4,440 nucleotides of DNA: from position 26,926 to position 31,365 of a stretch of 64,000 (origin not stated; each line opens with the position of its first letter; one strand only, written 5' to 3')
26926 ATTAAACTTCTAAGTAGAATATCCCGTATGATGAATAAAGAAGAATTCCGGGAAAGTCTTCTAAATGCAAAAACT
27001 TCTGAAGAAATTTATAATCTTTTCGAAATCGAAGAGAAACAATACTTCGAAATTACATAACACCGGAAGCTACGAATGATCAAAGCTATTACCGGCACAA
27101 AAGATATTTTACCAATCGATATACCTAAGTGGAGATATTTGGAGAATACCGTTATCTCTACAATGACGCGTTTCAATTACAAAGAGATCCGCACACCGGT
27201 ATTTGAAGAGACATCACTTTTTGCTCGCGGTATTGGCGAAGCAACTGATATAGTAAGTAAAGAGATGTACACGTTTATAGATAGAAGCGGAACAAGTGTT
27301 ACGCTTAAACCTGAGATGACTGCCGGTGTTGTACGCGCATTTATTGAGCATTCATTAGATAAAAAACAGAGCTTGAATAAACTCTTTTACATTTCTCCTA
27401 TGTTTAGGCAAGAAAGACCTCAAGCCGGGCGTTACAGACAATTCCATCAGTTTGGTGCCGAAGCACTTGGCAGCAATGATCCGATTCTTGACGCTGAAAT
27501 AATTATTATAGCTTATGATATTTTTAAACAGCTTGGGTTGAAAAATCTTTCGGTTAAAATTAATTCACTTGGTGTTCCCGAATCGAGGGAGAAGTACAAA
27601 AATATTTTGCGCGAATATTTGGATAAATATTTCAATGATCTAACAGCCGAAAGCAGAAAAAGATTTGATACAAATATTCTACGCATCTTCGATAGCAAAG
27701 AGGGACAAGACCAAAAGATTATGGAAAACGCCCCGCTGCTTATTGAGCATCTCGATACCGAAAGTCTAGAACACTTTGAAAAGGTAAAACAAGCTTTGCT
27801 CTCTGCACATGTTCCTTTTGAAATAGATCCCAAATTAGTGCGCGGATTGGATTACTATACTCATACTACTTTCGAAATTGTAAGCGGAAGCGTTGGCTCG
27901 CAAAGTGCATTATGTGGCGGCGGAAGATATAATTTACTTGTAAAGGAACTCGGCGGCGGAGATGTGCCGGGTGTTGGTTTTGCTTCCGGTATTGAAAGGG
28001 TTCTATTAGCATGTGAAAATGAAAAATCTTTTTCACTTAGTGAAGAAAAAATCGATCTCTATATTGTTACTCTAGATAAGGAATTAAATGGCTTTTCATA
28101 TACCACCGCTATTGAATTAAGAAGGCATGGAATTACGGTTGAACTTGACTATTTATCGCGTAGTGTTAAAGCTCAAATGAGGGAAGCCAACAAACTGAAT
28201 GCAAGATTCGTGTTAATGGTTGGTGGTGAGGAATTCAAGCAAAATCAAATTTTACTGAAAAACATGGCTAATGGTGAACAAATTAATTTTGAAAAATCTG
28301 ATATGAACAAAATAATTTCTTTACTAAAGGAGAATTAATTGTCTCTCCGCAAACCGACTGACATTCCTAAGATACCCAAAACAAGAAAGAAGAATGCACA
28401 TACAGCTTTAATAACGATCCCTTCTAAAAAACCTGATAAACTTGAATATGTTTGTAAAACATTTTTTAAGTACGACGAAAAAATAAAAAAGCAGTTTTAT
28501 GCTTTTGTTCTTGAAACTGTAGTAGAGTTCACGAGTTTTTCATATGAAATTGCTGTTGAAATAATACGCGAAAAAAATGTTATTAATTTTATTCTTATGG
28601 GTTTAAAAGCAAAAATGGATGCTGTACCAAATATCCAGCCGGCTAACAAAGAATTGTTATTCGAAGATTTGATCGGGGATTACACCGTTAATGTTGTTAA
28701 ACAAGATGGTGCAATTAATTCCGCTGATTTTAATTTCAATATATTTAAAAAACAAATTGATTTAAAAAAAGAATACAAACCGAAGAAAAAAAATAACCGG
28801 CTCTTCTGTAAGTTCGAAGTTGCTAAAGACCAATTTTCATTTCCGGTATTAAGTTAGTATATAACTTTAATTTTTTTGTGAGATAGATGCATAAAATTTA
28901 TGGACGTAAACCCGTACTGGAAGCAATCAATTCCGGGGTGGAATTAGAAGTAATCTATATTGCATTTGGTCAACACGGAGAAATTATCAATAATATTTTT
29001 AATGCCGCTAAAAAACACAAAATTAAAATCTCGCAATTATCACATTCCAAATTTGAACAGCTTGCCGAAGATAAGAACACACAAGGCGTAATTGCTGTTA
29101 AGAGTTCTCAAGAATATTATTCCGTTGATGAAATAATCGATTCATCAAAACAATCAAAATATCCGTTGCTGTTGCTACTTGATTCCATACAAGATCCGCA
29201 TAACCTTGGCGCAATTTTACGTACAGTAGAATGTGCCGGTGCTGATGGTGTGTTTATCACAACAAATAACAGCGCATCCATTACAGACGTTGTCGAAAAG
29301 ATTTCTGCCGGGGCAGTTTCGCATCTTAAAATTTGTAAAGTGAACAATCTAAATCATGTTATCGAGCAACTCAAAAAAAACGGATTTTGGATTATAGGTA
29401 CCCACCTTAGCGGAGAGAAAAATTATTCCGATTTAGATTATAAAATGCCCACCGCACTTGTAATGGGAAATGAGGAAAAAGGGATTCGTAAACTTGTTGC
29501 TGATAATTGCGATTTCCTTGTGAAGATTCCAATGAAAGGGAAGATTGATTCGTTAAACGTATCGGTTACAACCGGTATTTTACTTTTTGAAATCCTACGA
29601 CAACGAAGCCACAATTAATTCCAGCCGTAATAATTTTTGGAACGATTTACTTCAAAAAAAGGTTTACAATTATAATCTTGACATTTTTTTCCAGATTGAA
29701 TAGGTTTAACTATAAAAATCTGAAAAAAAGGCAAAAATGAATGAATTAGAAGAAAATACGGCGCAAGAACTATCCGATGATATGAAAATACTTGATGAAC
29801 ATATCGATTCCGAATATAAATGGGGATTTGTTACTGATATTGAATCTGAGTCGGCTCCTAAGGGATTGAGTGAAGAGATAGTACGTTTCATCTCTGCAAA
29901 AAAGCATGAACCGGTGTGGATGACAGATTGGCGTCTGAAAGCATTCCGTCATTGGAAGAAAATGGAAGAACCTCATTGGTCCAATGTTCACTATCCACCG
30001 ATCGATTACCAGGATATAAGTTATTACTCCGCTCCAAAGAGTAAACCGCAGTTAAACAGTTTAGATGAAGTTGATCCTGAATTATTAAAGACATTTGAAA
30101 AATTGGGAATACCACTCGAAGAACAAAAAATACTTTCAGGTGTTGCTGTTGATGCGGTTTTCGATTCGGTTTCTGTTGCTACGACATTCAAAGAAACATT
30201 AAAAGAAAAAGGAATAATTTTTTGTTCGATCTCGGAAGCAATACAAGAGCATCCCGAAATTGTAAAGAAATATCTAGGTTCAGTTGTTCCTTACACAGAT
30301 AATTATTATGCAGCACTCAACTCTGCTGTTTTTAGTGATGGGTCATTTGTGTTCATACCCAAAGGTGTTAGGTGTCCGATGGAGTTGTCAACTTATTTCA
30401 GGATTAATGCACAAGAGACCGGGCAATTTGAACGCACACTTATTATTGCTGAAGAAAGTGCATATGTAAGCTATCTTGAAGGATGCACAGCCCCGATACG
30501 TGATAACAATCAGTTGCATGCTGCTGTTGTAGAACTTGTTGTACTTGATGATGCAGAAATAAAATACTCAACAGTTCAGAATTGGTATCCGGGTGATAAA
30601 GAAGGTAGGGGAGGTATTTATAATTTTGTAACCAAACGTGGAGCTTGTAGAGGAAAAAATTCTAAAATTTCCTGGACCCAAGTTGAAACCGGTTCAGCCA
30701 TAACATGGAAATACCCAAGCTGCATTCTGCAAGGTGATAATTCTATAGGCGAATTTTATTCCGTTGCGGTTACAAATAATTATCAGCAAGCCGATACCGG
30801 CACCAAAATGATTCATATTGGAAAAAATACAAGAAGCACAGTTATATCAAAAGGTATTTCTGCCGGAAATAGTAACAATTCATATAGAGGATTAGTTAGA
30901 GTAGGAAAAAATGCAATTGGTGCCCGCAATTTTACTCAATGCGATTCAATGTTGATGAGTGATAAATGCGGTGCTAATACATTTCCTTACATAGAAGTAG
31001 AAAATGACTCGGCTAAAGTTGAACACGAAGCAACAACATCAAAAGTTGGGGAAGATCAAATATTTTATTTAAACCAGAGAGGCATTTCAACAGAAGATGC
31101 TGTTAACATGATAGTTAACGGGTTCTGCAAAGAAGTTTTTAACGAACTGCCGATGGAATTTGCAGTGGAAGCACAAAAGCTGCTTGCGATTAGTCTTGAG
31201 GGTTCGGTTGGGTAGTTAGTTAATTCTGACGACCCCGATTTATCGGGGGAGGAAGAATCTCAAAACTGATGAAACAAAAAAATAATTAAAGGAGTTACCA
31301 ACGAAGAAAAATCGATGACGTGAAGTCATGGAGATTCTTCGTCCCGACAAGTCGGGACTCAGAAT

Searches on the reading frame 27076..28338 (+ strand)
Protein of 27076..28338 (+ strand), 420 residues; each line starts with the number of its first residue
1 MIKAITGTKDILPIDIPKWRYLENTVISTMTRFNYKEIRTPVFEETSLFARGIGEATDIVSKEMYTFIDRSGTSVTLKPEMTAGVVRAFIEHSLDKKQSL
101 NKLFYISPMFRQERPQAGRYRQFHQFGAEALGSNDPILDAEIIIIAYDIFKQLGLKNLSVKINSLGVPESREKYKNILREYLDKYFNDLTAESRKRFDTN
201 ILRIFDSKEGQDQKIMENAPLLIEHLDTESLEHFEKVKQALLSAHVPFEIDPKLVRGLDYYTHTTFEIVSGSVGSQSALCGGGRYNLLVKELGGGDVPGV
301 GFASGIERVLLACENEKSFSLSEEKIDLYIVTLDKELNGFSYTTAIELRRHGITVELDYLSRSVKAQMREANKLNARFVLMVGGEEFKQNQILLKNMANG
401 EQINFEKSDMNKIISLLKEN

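Call 21: search_protein_families(library=pfam, proteins=[window:27076-28338:+], max_evalue=0.0001)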
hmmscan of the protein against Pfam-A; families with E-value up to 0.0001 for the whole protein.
window:27076-28338:+ (420 aa): 3 families
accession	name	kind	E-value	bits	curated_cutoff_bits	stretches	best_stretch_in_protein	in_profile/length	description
PF13393.11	tRNA-synt_His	-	6.7e-44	150.8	25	1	7-309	1-308/308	Histidyl-tRNA synthetase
PF00587.30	tRNA-synt_2b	-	1.3e-14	55.2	29.3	1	65-277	1-129/179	tRNA synthetase class II core domain (G, H, P, S and T)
PF03129.25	HGTP_anticodon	-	7.1e-13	49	21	1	328-417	2-91/94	Anticodon binding domain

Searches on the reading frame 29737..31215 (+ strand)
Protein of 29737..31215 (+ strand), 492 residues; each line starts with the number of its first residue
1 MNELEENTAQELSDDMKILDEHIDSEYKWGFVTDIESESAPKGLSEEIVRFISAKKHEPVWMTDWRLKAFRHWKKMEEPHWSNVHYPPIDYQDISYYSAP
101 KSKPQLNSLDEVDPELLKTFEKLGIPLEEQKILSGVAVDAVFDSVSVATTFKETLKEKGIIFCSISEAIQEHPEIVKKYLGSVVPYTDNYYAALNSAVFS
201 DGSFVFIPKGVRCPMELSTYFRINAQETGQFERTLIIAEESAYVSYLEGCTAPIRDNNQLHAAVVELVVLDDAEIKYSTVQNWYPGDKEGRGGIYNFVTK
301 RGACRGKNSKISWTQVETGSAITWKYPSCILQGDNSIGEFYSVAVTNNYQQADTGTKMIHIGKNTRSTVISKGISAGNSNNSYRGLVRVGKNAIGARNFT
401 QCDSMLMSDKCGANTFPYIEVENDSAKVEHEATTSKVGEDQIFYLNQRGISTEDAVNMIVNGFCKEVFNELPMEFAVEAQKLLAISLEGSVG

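Call 94: search_protein_families(library=pfam, proteins=[window:29737-31215:+], max_evalue=0.00001)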
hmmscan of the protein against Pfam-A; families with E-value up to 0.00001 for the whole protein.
window:29737-31215:+ (492 aa): 2 families
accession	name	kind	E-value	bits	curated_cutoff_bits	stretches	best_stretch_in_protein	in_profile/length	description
PF01458.23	SUFBD_core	-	1e-80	271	27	1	221-463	1-232/232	SUF system FeS cluster assembly, SufBD core domain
PF19295.5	SufBD_N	-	3.4e-12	46.8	23.5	1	56-213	20-166/172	SufBD protein N-terminal region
